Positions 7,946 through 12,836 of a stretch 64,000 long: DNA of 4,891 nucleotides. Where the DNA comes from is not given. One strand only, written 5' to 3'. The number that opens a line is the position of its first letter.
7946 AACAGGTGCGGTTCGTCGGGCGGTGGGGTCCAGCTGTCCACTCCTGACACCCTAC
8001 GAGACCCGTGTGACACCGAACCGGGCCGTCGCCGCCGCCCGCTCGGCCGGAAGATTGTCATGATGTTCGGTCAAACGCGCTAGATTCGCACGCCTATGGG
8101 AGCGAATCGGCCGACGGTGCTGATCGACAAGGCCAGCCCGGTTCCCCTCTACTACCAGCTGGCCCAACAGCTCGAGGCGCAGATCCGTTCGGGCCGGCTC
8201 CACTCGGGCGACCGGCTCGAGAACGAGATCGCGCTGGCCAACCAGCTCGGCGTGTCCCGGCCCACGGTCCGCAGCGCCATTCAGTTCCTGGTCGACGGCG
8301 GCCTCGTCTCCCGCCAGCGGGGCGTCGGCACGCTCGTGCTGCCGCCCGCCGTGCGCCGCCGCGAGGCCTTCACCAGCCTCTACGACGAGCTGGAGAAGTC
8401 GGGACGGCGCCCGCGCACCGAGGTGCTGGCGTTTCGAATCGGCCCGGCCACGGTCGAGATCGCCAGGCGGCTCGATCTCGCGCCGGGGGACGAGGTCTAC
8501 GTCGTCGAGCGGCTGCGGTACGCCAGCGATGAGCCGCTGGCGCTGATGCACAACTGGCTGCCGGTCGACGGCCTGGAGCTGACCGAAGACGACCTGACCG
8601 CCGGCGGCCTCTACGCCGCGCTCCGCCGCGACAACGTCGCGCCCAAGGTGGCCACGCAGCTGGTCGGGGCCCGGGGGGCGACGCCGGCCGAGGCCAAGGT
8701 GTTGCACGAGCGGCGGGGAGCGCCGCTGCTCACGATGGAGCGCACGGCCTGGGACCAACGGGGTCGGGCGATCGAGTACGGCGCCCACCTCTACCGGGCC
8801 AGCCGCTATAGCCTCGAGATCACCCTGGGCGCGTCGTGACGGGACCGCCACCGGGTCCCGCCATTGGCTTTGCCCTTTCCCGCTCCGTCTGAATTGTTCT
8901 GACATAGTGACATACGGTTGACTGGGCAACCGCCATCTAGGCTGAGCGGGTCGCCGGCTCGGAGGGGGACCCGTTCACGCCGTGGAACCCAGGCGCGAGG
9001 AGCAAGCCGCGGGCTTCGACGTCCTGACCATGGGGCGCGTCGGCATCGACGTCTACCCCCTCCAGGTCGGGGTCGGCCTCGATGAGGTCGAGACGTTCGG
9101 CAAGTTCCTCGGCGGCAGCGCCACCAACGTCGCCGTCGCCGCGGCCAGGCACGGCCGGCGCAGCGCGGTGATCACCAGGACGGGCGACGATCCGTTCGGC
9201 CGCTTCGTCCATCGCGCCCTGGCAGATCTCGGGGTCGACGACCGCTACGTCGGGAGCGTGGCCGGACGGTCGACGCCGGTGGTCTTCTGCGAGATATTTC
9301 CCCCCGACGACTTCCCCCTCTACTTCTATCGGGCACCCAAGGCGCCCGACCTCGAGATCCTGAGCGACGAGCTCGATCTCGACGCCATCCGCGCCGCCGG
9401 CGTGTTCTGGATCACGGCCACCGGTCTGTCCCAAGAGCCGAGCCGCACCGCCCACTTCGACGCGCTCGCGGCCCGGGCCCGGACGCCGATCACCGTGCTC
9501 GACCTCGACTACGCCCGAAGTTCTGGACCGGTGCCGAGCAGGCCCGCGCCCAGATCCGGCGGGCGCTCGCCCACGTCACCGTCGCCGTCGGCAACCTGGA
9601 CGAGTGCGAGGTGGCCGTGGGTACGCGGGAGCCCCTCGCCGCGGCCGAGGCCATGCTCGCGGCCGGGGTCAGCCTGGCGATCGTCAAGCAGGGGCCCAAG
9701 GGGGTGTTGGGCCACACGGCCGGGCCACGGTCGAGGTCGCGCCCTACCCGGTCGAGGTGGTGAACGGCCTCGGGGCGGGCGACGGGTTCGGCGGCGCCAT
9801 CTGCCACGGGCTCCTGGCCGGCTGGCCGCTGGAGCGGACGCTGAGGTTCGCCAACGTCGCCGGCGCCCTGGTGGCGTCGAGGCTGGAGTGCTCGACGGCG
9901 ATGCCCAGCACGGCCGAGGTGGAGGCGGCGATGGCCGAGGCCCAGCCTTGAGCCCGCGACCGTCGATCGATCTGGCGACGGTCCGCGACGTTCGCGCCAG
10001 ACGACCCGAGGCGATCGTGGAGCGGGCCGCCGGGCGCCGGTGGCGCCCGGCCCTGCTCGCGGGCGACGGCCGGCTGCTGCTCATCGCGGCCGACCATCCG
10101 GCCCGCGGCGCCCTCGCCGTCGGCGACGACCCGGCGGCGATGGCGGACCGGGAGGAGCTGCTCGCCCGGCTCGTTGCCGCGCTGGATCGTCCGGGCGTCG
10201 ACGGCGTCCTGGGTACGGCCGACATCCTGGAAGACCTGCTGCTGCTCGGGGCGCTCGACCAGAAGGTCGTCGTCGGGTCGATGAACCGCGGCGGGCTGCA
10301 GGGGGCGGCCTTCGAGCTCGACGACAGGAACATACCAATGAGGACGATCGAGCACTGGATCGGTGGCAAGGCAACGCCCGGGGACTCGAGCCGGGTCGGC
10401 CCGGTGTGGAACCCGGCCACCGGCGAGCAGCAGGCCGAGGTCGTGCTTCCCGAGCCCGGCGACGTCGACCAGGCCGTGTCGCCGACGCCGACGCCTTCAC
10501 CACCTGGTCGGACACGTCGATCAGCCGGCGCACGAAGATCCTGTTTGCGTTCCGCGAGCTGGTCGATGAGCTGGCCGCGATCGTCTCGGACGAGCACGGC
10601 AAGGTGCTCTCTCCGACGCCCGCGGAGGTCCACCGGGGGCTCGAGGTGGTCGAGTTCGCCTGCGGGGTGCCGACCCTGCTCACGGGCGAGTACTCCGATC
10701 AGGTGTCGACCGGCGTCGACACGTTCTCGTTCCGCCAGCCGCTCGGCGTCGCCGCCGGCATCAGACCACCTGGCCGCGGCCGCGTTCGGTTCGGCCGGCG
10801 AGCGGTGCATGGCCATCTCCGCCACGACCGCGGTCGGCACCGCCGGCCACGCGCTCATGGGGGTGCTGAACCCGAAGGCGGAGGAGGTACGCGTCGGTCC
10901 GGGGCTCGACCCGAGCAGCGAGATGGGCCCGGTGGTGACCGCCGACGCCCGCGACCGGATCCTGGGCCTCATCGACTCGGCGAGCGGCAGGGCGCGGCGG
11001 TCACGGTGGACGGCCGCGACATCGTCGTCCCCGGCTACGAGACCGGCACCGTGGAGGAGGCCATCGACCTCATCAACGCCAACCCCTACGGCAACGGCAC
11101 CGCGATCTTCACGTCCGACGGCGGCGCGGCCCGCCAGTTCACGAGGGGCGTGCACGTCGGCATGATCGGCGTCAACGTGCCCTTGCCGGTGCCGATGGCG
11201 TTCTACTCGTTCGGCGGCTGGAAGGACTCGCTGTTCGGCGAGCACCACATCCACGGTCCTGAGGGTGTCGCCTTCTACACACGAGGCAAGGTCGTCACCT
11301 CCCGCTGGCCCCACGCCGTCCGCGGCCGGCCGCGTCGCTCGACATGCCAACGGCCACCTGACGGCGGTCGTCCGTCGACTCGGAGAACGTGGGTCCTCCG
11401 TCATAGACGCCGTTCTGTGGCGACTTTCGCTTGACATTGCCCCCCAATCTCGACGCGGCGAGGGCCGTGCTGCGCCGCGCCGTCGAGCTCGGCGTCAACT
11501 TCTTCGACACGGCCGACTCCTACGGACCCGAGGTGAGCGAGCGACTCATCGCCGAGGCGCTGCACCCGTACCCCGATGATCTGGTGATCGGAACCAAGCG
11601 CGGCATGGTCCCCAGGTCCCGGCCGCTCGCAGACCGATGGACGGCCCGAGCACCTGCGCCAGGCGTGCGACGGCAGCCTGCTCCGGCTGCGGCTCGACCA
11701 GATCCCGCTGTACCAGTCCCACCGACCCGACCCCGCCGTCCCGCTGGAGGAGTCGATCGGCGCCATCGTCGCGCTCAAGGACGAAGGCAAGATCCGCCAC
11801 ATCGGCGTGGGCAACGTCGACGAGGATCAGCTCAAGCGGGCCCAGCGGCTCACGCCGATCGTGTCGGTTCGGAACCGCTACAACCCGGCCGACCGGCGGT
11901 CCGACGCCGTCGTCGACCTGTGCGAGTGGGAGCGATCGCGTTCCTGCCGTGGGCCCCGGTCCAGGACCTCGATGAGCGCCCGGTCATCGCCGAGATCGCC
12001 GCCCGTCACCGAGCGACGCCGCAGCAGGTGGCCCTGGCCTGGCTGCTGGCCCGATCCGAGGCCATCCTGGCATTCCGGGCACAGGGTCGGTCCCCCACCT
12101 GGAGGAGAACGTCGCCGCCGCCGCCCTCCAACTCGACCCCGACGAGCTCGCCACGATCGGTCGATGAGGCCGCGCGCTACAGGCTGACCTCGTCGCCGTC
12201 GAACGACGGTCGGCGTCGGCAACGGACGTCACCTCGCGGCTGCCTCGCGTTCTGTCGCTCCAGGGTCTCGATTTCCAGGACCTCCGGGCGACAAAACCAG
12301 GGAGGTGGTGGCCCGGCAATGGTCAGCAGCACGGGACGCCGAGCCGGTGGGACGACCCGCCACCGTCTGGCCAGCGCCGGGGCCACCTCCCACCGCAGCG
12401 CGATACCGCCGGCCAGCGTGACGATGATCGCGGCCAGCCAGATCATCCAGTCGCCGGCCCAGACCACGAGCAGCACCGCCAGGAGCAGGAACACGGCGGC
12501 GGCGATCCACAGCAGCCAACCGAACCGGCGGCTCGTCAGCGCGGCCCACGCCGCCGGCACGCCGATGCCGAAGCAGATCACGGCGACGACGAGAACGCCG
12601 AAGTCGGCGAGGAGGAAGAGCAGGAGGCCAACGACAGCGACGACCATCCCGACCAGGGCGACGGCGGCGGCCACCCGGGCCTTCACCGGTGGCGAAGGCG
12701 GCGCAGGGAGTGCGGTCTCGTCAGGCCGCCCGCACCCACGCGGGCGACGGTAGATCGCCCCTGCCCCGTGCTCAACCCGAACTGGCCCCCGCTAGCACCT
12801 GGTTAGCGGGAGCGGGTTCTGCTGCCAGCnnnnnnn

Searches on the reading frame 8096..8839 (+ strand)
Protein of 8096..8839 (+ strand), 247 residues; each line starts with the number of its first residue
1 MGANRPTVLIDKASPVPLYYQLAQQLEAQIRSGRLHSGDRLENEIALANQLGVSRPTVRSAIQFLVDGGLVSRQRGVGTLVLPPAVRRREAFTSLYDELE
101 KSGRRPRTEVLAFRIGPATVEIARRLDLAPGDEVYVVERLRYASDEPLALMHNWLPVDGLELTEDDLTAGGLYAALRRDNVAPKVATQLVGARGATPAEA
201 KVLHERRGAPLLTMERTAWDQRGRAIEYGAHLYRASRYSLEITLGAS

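Call 18: search_protein_families(library=pfam, proteins=[window:8096-8839:+], max_evalue=0.001)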
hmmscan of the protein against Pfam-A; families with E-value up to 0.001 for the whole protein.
window:8096-8839:+ (247 aa): 4 families
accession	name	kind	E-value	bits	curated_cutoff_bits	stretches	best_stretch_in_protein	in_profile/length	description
PF07702.18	UTRA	-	9.1e-39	132.9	23.8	1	102-238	2-140/141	UTRA domain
PF00392.27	GntR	-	9.8e-17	60.8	27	1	18-81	1-64/64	Bacterial regulatory proteins, gntR family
PF13412.12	HTH_24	-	0.00039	20.4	21.9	0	46-71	22-47/48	Winged helix-turn-helix DNA-binding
PF14502.12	HTH_41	-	0.00097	19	25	0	37-72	2-37/48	Helix-turn-helix domain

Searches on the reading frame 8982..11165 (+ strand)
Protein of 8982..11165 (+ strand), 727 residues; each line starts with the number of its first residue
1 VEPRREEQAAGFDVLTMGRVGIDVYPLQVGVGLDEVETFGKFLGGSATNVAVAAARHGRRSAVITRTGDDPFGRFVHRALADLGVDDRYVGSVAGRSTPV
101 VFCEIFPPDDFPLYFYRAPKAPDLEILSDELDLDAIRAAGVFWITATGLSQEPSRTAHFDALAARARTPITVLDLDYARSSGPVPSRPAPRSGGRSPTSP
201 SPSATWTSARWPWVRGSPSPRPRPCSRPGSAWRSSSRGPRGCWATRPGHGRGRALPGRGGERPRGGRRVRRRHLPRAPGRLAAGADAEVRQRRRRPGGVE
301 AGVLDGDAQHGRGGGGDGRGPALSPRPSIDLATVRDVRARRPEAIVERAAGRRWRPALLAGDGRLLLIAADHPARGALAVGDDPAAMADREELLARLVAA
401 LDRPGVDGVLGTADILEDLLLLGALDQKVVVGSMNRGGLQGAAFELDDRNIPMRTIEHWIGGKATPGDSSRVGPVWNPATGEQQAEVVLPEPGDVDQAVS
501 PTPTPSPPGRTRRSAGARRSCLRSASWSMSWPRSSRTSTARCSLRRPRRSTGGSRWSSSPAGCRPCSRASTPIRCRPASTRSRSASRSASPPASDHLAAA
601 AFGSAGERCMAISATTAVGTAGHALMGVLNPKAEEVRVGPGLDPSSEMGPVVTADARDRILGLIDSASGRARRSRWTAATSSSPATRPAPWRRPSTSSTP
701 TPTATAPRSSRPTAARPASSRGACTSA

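Call 18: search_protein_families(library=pfam, proteins=[window:8982-11165:+], max_evalue=0.001)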
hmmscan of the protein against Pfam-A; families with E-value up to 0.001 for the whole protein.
window:8982-11165:+ (727 aa): 3 families
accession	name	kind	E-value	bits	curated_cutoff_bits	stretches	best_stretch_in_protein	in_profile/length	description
PF22649.2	Cgl0159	-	1.6e-44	152.5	27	1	363-450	1-88/251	Cgl0159-like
PF00294.29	PfkB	-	4e-17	62.9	25.8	1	14-168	4-157/302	pfkB family carbohydrate kinase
PF00171.27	Aldedh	-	9.9e-10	38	23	1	594-668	254-328/461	Aldehyde dehydrogenase family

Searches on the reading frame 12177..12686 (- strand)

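Call 18: search_protein_families(library=pfam, proteins=[window:12177-12686:-], max_evalue=0.001)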
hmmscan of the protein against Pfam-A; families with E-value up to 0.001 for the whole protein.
window:12177-12686:- (169 aa): 0 families

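Call 56: search_protein_families(library=padloc, proteins=[window:12177-12686:-], max_evalue=1)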
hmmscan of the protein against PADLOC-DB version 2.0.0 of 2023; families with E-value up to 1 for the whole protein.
window:12177-12686:- (169 aa): 1 family
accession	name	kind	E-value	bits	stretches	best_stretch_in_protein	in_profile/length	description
PDLC03910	NsnC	-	0.45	8.8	1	53-74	5-26/39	-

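Call 57: search_protein_families(library=phrogs, proteins=[window:12177-12686:-], max_evalue=1)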
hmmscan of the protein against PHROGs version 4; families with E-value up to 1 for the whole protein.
window:12177-12686:- (169 aa): 1 family
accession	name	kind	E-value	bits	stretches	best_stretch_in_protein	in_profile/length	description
phrog_18517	-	unknown function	0.14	13.3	1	5-46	59-100/108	-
